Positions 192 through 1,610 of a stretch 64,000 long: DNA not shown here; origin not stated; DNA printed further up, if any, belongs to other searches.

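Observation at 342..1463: Standalone ExoY / edema-factor-type nucleotidyl cyclase toxin homologue with no obvious secretion partner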

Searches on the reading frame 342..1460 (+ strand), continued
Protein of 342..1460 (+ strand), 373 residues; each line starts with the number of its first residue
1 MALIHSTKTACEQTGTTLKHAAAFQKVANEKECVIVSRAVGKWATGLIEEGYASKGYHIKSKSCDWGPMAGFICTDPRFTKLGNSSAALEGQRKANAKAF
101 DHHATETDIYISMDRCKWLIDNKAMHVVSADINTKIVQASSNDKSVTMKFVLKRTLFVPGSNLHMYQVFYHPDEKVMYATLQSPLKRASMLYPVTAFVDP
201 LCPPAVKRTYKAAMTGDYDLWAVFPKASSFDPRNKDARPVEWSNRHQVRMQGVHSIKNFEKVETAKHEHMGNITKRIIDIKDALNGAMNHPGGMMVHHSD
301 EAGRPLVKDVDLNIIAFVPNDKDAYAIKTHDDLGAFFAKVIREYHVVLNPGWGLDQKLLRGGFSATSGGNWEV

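Call 9: find_encoding_contigs(protein=P0006, flank=10000, max_places=2)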
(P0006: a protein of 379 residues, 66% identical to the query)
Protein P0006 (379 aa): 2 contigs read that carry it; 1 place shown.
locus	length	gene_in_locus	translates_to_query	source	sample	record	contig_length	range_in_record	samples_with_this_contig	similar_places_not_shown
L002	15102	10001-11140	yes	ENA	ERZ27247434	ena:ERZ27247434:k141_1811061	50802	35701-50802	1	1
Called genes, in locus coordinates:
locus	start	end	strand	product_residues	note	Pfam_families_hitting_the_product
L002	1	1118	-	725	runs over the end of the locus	PF00515:TPR_1 (faint), PF07719:TPR_2 (faint), PF13424:TPR_12, PF13424:TPR_12, PF17874:TPR_MalT (weak), PF13424:TPR_12, PF00512:HisKA, PF02518:HATPase_c, +5 more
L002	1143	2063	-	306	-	PF03016:Exostosin_GT47, PF24785:RXYLT1_C (weak)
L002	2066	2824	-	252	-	PF16138:DUF4846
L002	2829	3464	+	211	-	PF00188:CAP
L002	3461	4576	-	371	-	-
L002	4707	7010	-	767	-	PF01578:Cytochrom_C_asm, PF16327:CcmF_C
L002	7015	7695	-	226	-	-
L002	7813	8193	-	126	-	-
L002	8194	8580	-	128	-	PF03100:CcmE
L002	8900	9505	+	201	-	-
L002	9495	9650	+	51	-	-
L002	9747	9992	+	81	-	-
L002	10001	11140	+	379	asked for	PF03497:Anthrax_toxA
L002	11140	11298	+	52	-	-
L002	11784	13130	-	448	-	PF00144:Beta-lactamase, PF18962:Por_Secre_tail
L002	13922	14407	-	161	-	-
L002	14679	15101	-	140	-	?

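Call 13: find_related_loci(query=A1, collection=genome_contigs, flank=8000)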
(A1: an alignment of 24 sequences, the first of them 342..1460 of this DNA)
Query A1 (373 aa) in genome_contigs; peptide patterns used: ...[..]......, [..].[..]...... (x = any residue, [..] = any of these).
92 stretches matched a pattern; 71 encode a relative of the query (tblastn E <= 1e-3); 71 distinct loci.
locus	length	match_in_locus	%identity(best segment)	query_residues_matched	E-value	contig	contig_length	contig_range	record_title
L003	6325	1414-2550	66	1-373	2e-177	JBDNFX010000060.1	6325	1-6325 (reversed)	MAG: Candidatus Kapaibacterium sp. isolate concoct.159.WLB k141_221529, whole genome shotgun sequence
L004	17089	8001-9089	49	3-373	2e-104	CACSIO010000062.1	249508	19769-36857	BD1-7 clade bacterium isolate SB11_3 genome assembly, contig: SB11_3_contig_9, whole genome shotgun sequence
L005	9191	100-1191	47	2-373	1e-102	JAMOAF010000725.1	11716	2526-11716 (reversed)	MAG: Planctomycetota bacterium isolate Bin_67 Bin_67_scaffold_5325, whole genome shotgun sequence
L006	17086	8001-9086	46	3-373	3e-100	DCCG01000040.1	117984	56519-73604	MAG TPA_asm: Thalassolituus sp. UBA1087 UBA1087_contig_1482, whole genome shotgun sequence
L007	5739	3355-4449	46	3-373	2e-98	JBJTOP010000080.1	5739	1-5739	MAG: Planctomycetaceae bacterium isolate samp_4449_VAMB_558 samp_4449_1613956, whole genome shotgun sequence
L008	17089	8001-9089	47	3-372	2e-96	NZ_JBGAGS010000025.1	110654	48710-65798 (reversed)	MAG: Prosthecobacter sp. isolate MAG_MBR_H125.70 MBRH125-70_opera_contig_896, whole genome shotgun sequence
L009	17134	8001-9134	43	3-373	4e-92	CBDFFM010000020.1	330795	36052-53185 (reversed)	MAG: Chitinophagaceae bacterium isolate fce2f38d-c717-436c-94dc-56ee7322aa3e genome assembly, contig: contig_20, whole g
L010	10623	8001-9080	43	3-372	1e-88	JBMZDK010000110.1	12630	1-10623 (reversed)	MAG: Thiolinea sp. isolate ME_XS_2203_1_bin_36 ME_XS_2203_1_bin_36_112, whole genome shotgun sequence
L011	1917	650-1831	42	1-373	1e-91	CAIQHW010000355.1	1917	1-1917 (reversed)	uncultured bacterium isolate Umea1_bin-3847 genome assembly, contig: bin-3847:355/633, whole genome shotgun sequence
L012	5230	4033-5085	44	9-373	6e-86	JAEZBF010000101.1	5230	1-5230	MAG: Proteobacteria bacterium isolate OH_CBrB_183 k127_1242040, whole genome shotgun sequence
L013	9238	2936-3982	42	14-373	6e-84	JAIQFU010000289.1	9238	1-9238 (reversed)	MAG: Terriglobia bacterium isolate SRVP_31 SRVP18_core_1_40-35cm_scaffold_2687, whole genome shotgun sequence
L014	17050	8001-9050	43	10-373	7e-81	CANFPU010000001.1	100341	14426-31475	MAG: Burkholderiales bacterium isolate Jr-14may18-272 genome assembly, contig: Jr-14may18-C264, whole genome shotgun seq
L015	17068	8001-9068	42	8-373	6e-81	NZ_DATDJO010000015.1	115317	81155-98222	MAG: Povalibacter sp. isolate SMAG_U332 k141_661509, whole genome shotgun sequence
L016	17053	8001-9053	43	10-373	3e-80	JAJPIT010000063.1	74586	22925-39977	MAG: Terriglobia bacterium isolate Centralia_MAG_36 k107_11787906, whole genome shotgun sequence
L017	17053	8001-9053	43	9-373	1e-79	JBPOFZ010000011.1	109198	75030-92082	MAG: Opitutaceae bacterium isolate MAG_27 MAG_27_11, whole genome shotgun sequence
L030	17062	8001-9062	42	10-373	7e-79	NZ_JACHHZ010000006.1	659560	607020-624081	Povalibacter uvarum strain DSM 26723 Ga0415266_06, whole genome shotgun sequence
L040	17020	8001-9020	40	3-352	4e-67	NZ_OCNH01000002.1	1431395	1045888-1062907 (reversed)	Spirosoma fluviale strain DSM 29961, whole genome shotgun sequence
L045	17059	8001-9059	37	10-358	2e-64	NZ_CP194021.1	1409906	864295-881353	Vibrio sinus strain S4M6 chromosome C2, complete sequence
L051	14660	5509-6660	35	10-352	2e-51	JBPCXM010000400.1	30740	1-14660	MAG: Pseudomonadales bacterium isolate MAG_seacave_111 S1Ck127_12022956, whole genome shotgun sequence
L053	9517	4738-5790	33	1-352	2e-50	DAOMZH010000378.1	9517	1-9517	MAG TPA_asm: Polyangium sp. isolate AMR_MDS_5605 NODE_1461_length_9517_cov_8.276791, whole genome shotgun sequence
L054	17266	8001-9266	32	10-358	7e-49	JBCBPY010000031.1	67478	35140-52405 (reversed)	MAG: Cyanobacteria bacterium J06634_5 NODE_31_length_67478_cov_23.091957, whole genome shotgun sequence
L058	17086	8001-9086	31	15-352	7e-45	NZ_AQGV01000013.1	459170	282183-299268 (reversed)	Pseudoalteromonas aurantia 208 contig011, whole genome shotgun sequence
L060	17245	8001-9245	31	3-355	2e-42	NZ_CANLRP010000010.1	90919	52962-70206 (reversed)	Uncultured Microscilla sp. isolate N.fasta NODE_10, whole genome shotgun sequence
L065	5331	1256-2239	30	1-319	3e-36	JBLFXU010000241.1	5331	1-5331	MAG: Bacteroidia bacterium isolate 3300053784_68 Ga0535638_0028314, whole genome shotgun sequence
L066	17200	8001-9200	28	1-352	6e-35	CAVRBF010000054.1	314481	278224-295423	MAG: uncultured Acidobacteriota bacterium isolate MFD04492.bin.2.4 genome assembly, contig: contig_42081, whole genome s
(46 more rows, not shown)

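Call 14: search_protein_representatives(protein=window:342-1460:+)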
Query: 373 residues. Proteins with E-value up to 0.001 (for the whole library): 943; up to 1e-10: 493; up to 1e-30: 90. The best 150 are listed.
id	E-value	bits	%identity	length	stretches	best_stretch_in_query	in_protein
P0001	9.0e-248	837.7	96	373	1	1-373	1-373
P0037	9.1e-81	288.2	46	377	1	4-371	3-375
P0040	1.9e-79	283.8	49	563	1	7-372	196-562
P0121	1.3e-78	281.0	46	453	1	7-372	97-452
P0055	1.5e-74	267.7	46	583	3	2-186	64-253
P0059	4.8e-74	266.0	45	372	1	10-354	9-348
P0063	1.8e-73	264.2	45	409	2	4-234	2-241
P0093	4.8e-70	252.9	44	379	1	8-355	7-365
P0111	6.9e-69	249.1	46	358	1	9-354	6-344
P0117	1.7e-68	247.8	42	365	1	4-353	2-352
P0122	5.1e-68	246.2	45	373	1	9-353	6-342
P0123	1.3e-67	244.8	45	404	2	89-372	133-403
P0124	6.9e-63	229.3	42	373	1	15-356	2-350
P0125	5.6e-60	219.8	44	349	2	9-154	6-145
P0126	1.1e-59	218.8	41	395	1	7-355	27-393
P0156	2.2e-39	152.0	39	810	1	11-355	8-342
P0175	8.6e-35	136.9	40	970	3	10-119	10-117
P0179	1.8e-34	135.9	45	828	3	13-84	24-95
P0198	3.1e-31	125.2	40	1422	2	12-154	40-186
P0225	3.8e-28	115.0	41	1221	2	10-155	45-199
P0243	2.3e-26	109.2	33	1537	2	11-143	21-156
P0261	1.3e-24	103.4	34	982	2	14-154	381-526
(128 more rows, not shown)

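Call 26: find_encoding_contigs(protein=P0011, flank=8000, max_places=1)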
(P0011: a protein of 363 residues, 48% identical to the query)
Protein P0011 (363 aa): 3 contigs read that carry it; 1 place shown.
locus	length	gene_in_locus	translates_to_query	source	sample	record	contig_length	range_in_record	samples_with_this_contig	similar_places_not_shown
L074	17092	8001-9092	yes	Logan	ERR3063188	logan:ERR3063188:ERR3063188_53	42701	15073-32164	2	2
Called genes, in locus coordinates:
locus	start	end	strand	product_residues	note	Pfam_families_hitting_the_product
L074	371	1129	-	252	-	PF02463:SMC_N (weak), PF13476:AAA_23, PF13555:AAA_29 (weak), PF00005:ABC_tran (faint), PF13304:AAA_21 (weak), PF13175:AAA_15 (weak), PF13304:AAA_21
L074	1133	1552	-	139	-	-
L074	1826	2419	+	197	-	PF00440:TetR_N, PF13305:TetR_C_33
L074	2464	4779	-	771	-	PF03176:MMPL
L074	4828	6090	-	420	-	PF00067:p450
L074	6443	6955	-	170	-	-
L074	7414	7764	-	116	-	PF13698:DUF4156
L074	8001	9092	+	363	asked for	PF03497:Anthrax_toxA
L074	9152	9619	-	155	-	-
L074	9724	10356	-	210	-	PF01569:PAP2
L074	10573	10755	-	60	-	PF11216:DUF3012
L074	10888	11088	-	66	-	-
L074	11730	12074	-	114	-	PF05724:TPMT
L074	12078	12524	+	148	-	PF13511:DUF4124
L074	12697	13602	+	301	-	PF01370:Epimerase, PF13460:NAD_binding_10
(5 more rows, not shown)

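Call 27: find_encoding_contigs(protein=P0038, flank=8000, max_places=1)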
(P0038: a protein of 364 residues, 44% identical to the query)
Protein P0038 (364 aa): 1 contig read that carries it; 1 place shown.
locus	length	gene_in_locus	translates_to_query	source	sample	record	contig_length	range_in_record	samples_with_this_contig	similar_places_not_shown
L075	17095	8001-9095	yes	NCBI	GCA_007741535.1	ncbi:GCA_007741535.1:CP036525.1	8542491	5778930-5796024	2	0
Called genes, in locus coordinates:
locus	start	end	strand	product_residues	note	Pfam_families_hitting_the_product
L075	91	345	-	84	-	-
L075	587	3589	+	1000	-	PF07635:PSCyt1, PF07583:PSCyt2, PF07587:PSD1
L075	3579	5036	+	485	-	PF07394:DUF1501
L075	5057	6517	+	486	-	PF00884:Sulfatase, PF01663:Phosphodiest (weak), PF16347:SGSH_C (weak)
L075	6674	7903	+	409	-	PF22244:GCE_fung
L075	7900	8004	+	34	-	-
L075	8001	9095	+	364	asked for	PF03497:Anthrax_toxA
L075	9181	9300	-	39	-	-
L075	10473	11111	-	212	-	-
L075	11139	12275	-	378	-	PF25917:BSH_RND, PF25973:BSH_CzcB (weak)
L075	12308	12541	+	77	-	-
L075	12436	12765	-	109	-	PF11742:DUF3302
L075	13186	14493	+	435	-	PF03447:NAD_binding_3, PF00742:Homoserine_dh, PF01842:ACT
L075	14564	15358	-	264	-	-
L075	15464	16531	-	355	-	PF01207:Dus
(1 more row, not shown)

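Call 28: find_encoding_contigs(protein=P0035, flank=8000, max_places=1)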
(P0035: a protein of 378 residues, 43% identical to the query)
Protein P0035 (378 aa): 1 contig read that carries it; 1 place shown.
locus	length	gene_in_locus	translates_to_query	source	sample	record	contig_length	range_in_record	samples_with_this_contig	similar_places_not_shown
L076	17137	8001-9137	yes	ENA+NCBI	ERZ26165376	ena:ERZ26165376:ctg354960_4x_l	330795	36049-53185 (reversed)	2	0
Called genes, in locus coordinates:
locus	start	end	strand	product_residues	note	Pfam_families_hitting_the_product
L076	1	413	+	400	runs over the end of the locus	PF25596:CPSase_L_D1, PF01071:GARS_A (faint), PF02655:ATP-grasp_3 (weak), PF02786:CPSase_L_D2, PF02222:ATP-grasp (weak), PF07478:Dala_Dala_lig_C (weak)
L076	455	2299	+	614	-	PF20695:UbiD_N, PF01977:UbiD, PF20696:UbiD_C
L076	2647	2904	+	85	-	PF00887:ACBP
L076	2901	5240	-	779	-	PF00912:Transgly, PF00905:Transpeptidase, PF06832:BiPBP_C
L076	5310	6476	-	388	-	-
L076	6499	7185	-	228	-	-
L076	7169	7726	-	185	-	PF04542:Sigma70_r2, PF08281:Sigma70_r4_2, PF04545:Sigma70_r4 (weak)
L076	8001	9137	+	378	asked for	PF03497:Anthrax_toxA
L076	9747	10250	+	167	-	-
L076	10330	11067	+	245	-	-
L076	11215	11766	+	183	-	-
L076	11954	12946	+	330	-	PF20030:bpMoxR, PF07726:AAA_3, PF07728:AAA_5, PF17863:AAA_lid_2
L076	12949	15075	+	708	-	PF14559:TPR_19 (faint)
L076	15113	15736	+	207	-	-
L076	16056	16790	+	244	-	PF01656:CbiA, PF09140:MipZ (faint), PF10609:ParA (weak), PF13614:AAA_31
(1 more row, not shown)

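Call 29: search_protein_families(library=pfam, proteins=[P0040, P0121, P0055, P0156, P0175, P0179, P0198, P0225, P0261, P0243], max_evalue=0.001)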
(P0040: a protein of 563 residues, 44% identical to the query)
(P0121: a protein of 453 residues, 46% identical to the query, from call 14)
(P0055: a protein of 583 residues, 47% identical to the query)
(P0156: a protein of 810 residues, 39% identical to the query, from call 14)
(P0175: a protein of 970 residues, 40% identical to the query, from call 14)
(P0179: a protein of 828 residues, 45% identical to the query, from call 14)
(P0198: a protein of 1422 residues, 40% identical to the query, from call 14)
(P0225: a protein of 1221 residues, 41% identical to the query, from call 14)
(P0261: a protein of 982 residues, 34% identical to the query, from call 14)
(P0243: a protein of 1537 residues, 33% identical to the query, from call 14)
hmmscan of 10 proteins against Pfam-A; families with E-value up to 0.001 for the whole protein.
P0040 (563 aa): 1 family
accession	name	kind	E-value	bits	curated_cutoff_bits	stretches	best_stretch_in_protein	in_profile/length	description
PF03497.21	Anthrax_toxA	-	3.4e-25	89.5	25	1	198-338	3-149/173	Anthrax toxin LF subunit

P0121 (453 aa): 1 family
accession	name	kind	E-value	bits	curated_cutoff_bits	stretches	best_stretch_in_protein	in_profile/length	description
PF03497.21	Anthrax_toxA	-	8.9e-28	97.9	25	1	98-243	2-149/173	Anthrax toxin LF subunit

P0055 (583 aa): 1 family
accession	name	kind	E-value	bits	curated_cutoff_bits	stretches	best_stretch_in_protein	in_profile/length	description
PF03497.21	Anthrax_toxA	-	1.4e-25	90.8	25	1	72-221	4-150/173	Anthrax toxin LF subunit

P0156 (810 aa): 2 families
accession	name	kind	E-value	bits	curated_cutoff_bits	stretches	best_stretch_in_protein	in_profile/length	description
PF03497.21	Anthrax_toxA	-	7e-26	91.7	25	1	7-125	4-125/173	Anthrax toxin LF subunit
PF15521.11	Ntox11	-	7.3e-21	75.3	25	1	501-725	2-244/294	Novel toxin 11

P0175 (970 aa): 1 family
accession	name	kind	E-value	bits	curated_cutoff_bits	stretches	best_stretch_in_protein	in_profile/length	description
PF03497.21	Anthrax_toxA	-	1.6e-15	58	25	1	9-150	3-141/173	Anthrax toxin LF subunit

P0179 (828 aa): 1 family
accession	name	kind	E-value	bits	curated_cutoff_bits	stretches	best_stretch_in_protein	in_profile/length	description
PF03497.21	Anthrax_toxA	-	1.3e-17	64.8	25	1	21-143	4-117/173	Anthrax toxin LF subunit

P0198 (1422 aa): 4 families
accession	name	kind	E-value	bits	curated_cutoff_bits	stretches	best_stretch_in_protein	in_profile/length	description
PF22693.1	MACPF_1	-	1.2e-14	55.2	27.5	1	688-876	76-263/265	Fungal MACPF-like domain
PF00652.28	Ricin_B_lectin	-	6.3e-14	52.7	29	2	1098-1224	4-126/126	Ricin-type beta-trefoil lectin domain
PF03497.21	Anthrax_toxA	-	2.5e-13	50.9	25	1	39-182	5-144/173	Anthrax toxin LF subunit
PF14200.12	RicinB_lectin_2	-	1.7e-08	35.5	25.6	0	1101-1142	20-58/89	Ricin-type beta-trefoil lectin domain-like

P0225 (1221 aa): 3 families
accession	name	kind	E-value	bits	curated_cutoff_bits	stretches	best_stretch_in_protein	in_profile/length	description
PF03497.21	Anthrax_toxA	-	4.5e-17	63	25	1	47-209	7-159/173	Anthrax toxin LF subunit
PF22693.1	MACPF_1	-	3e-13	50.5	27.5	1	720-893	93-263/265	Fungal MACPF-like domain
PF00652.28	Ricin_B_lectin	-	1.5e-06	28.8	29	1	938-1061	4-126/126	Ricin-type beta-trefoil lectin domain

P0261 (982 aa): 1 family
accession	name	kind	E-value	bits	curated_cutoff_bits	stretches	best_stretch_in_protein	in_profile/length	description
PF03497.21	Anthrax_toxA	-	3.3e-15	57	25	1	378-490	5-114/173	Anthrax toxin LF subunit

P0243 (1537 aa): 3 families
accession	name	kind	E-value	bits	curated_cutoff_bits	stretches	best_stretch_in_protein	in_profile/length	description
PF22693.1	MACPF_1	-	1.7e-19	71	27.5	1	715-906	75-264/265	Fungal MACPF-like domain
PF03497.21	Anthrax_toxA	-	3.3e-13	50.5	25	1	21-131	5-113/173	Anthrax toxin LF subunit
PF14200.12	RicinB_lectin_2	-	2.1e-05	25.6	25.6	0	1211-1286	12-84/89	Ricin-type beta-trefoil lectin domain-like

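Call 30: predict_structure(alignment_id=A2)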
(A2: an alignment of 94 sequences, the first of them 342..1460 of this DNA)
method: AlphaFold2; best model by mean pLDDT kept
length: 373 residues; sequences in the alignment: 94
mean_pLDDT: 89.2   pTM: 0.88
mean pLDDT of the five models: 89.2, 88.1, 87.5, 87.2, 86.1
residues with pLDDT >= 90: 253; 70-90: 84; 50-70: 36; < 50: 0
segments of 3 or more residues with pLDDT < 50: none
pLDDT, mean of each block of 10 residues (from residue 1): 93 96 98 95 95 91 95 94 87 92 94 97 97 97 93 96 96 85 63 94 95 95 95 90 77 85 82 91 97 86 74 94 96 92 85 64 62 61
secondary structure, 60 per line:
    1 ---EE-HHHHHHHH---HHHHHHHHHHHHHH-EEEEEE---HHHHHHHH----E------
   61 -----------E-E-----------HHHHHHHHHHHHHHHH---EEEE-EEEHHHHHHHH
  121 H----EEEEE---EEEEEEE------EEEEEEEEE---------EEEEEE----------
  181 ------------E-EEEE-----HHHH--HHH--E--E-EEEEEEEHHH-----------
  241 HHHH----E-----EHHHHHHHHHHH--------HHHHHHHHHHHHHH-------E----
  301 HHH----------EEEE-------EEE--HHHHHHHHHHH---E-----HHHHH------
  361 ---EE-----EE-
elements in order: H7-14 H18-31 E33-38 H42-49 H86-101 E105-108 E110-112 H113-121 E126-130 E134-140 E147-155 E165-170 E195-198 H204-207 E220-226 H241-244 H256-266 H275-288 E314-317 E325-327 H330-340 H350-354

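Call 32: fold_search(model_id=the predicted structure, library=pdb)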
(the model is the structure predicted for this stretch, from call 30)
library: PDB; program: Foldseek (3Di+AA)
matches with E <= 10: 311; with E <= 0.001: 24
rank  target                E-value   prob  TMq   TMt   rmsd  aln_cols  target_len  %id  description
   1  8bo1_B                2.8e-22  1.00  0.67  0.63   7.5       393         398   22  ExoY Nucleotidyl Cyclase domain from Vibrio nigripulchritudo MARTX toxin, bound to Latrunculin-B-ATP-Mg-actin, and 3'- (released 2023-09-20)
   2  8br0_D                4.7e-21  1.00  0.68  0.64   7.7       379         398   22  ExoY Nucleotidyl Cyclase domain from Vibrio nigripulchritudo MARTX toxin (residue Q3455 to L3863) in complex with 3'de (released 2023-09-20)
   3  8bo1_D                1.1e-20  1.00  0.68  0.64   7.9       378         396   23  ExoY Nucleotidyl Cyclase domain from Vibrio nigripulchritudo MARTX toxin, bound to Latrunculin-B-ATP-Mg-actin, and 3'- (released 2023-09-20)
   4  8br1_D                1.2e-20  1.00  0.68  0.65   7.9       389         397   22  ExoY Nucleotidyl Cyclase domain from Vibrio nigripulchritudo MARTX toxin, bound to Latrunculin-B-ATP-Mg-actin, and 3'- (released 2023-09-20)
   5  1zot_A                5.4e-18  1.00  0.62  0.65  11.2       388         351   19  crystal structure analysis of the CyaA/C-Cam with PMEAPP (released 2005-08-09)
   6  1k90_A                6.0e-18  1.00  0.65  0.51   8.4       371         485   21  Crystal structure of the adenylyl cyclase domain of anthrax edema factor (EF) in complex with calmodulin and 3' deoxy- (released 2002-01-23)
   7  1k90_B                1.9e-17  1.00  0.65  0.53   8.8       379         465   21  Crystal structure of the adenylyl cyclase domain of anthrax edema factor (EF) in complex with calmodulin and 3' deoxy- (released 2002-01-23)
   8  1k90_C                2.6e-17  1.00  0.64  0.49   8.4       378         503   20  Crystal structure of the adenylyl cyclase domain of anthrax edema factor (EF) in complex with calmodulin and 3' deoxy- (released 2002-01-23)
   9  1k93_B                3.9e-17  1.00  0.60  0.48  10.9       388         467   19  Crystal structure of the adenylyl cyclase domain of anthrax edema factor (EF) in complex with calmodulin (released 2002-01-23)
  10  7p1g_K                4.7e-17  1.00  0.74  0.79   3.2       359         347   23  Structure of the P. aeruginosa ExoY-F-actin complex (released 2021-11-17)
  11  1pk0_A                4.7e-17  1.00  0.65  0.50   8.7       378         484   21  Crystal Structure of the EF3-CaM complexed with PMEApp (released 2004-02-10)
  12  2col_A                6.3e-17  1.00  0.65  0.69  10.2       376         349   20  Crystal structure analysis of CyaA/C-Cam with Pyrophosphate (released 2006-01-24)
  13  1sk6_C                8.9e-17  1.00  0.67  0.52   8.6       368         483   21  Crystal structure of the adenylyl cyclase domain of anthrax edema factor (EF) in complex with calmodulin, 3',5' cyclic (released 2004-06-08)
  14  8bjj_B                1.6e-16  1.00  0.58  0.61   5.1       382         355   20  ExoY Nucleotidyl Cyclase domain from Vibrio nigripulchritudo MARTX toxin, bound to ATP-Mg-actin, human profilin 1 and  (released 2023-09-20)
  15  7p1h_A                1.7e-16  1.00  0.67  0.64   7.6       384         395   22  Structure of the V. vulnificus ExoY-G-actin-profilin complex (released 2021-11-17)
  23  5xnw                  2.0e-14  1.00  0.59  0.79   4.4       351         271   21  Crystal structure of ExoY, a unique nucleotidyl cyclase toxin from Pseudomonas aeruginosa (released 2018-05-30)
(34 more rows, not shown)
